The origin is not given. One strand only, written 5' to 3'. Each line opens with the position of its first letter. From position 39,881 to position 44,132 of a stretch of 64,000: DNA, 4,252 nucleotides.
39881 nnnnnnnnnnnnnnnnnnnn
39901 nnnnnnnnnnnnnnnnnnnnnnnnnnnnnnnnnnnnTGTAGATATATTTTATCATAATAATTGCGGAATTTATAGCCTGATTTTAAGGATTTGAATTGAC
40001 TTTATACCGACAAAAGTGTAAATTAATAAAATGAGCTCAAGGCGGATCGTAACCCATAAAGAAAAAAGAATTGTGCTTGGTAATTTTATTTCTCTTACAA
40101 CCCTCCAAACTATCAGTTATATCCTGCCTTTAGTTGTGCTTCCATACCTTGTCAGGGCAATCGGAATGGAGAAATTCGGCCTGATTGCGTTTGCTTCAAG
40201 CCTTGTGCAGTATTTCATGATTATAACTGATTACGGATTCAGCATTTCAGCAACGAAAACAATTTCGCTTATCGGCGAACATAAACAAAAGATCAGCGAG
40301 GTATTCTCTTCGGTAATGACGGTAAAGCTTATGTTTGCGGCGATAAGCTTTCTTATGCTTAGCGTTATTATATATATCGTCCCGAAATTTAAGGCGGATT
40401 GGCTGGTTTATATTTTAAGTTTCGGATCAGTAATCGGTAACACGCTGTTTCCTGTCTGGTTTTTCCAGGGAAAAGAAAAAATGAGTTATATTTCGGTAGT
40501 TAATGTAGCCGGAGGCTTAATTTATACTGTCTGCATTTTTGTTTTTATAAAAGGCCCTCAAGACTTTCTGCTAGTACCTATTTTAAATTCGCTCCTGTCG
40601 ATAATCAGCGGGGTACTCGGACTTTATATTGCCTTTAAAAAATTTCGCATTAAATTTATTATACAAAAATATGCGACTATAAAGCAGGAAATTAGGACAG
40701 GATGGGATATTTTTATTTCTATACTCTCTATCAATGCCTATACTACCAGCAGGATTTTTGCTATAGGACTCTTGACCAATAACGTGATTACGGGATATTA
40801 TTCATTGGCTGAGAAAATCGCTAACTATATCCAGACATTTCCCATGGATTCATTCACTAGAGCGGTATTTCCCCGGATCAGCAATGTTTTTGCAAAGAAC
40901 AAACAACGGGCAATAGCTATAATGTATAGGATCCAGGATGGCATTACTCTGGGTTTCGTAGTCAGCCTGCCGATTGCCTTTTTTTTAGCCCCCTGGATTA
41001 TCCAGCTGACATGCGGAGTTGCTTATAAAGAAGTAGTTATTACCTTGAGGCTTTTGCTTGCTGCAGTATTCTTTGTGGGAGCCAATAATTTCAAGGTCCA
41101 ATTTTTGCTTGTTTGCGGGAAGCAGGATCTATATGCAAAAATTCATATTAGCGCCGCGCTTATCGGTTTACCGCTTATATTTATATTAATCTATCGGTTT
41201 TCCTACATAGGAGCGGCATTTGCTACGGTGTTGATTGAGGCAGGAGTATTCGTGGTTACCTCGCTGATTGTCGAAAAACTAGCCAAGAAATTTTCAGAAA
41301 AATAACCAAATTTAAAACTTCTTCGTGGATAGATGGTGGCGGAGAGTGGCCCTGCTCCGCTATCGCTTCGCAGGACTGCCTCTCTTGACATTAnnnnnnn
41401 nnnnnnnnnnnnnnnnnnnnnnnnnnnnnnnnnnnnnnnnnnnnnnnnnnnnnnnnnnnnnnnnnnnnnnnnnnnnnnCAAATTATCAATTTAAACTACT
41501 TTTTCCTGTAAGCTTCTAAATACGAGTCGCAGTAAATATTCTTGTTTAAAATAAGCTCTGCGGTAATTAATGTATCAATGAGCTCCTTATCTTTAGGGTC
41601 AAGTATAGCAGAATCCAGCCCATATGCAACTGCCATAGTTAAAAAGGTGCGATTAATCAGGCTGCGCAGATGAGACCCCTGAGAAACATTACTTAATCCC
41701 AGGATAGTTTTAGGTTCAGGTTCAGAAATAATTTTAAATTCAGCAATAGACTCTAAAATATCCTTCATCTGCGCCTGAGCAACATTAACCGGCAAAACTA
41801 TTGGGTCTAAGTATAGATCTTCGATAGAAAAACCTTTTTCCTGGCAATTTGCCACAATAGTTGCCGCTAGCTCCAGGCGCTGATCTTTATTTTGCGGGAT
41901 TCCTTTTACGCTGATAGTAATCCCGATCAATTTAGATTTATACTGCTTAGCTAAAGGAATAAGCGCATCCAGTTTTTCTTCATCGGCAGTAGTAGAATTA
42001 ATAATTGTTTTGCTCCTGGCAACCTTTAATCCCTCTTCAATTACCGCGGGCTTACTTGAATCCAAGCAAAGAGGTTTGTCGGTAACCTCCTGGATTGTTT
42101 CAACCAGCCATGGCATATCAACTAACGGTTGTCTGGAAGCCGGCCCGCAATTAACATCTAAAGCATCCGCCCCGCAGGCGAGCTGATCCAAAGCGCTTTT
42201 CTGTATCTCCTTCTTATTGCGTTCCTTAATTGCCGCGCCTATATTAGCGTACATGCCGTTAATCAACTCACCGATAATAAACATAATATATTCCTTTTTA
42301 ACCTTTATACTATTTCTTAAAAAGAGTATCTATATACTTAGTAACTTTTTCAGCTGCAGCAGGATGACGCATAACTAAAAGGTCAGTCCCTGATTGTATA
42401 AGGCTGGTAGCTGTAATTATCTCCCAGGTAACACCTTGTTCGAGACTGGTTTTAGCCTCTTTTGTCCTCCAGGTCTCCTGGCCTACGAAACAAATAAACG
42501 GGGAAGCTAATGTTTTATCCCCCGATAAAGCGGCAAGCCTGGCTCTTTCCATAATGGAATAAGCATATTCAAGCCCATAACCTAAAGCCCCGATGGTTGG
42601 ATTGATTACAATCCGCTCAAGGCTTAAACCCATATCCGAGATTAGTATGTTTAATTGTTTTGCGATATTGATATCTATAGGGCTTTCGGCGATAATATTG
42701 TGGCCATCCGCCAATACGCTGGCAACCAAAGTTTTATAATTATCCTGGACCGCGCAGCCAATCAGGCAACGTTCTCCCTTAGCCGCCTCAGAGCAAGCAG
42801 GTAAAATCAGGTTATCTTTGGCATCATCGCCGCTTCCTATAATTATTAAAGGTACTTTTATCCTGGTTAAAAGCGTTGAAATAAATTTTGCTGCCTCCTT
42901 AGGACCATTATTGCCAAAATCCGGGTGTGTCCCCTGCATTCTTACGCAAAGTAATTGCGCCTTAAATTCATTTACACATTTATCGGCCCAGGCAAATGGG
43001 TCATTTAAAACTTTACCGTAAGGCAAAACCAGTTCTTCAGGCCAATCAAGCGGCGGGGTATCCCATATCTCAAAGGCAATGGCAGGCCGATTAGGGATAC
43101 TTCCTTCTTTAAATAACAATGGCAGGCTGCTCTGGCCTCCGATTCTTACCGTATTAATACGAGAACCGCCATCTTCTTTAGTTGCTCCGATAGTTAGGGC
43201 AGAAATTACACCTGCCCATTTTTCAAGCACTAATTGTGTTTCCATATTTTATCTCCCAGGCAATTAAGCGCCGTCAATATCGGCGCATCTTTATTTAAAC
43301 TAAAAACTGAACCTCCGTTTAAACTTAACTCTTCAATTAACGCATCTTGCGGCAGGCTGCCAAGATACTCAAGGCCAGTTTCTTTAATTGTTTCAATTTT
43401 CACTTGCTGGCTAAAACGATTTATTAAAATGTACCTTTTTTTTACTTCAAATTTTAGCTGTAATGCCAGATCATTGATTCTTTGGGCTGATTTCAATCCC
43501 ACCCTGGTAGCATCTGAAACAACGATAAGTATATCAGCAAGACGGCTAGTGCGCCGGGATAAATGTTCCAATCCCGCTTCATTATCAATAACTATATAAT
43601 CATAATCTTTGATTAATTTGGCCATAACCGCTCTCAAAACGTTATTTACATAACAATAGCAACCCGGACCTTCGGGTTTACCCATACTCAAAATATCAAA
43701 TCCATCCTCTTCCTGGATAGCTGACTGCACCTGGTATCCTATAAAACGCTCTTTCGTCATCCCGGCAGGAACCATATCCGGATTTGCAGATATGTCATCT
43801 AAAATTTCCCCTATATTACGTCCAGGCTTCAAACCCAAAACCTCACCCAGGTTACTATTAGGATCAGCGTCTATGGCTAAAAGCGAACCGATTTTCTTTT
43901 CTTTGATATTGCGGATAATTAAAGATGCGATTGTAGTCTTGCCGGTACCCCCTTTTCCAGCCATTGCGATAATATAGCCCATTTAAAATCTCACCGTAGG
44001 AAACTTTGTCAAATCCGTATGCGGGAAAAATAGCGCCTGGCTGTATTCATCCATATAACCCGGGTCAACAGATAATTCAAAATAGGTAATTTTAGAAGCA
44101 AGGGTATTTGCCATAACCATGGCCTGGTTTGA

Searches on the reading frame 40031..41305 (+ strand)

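Call 61: search_protein_families(library=pfam, proteins=[window:40031-41305:+], max_evalue=0.001)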
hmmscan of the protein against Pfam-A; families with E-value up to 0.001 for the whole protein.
window:40031-41305:+ (424 aa): 2 families
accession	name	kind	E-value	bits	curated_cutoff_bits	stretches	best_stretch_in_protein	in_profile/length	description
PF01943.22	Polysacc_synt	-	1.4e-53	182.6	28.2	1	16-285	2-272/274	Polysaccharide biosynthesis protein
PF13440.11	Polysacc_synt_3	-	2.9e-10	40.3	23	1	40-336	2-292/293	Polysaccharide biosynthesis protein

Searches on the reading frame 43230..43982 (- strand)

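Call 61: search_protein_families(library=pfam, proteins=[window:43230-43982:-], max_evalue=0.001)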
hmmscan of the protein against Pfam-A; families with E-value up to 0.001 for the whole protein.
window:43230-43982:- (250 aa): 6 families
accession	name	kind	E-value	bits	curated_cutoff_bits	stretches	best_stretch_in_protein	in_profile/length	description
PF01656.29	CbiA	-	8.2e-13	48.9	25.4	1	4-223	1-122/125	CobQ/CobB/MinD/ParA nucleotide binding domain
PF13614.12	AAA_31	-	2.9e-10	40.8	27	1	4-169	3-160/177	AAA domain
PF10609.15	ParA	-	7.5e-06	26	27.1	0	4-31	6-33/246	NUBPL iron-transfer P-loop NTPase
PF02374.21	ArsA_ATPase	-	4.3e-05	23.3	24.3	1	4-133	3-131/305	Anion-transporting ATPase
PF06564.18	CBP_BcsQ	-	0.00023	21.2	21.3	0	110-196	99-177/234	Cellulose biosynthesis protein BcsQ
PF09140.17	MipZ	-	0.00071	19.4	20.7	0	115-154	88-127/262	ATPase MipZ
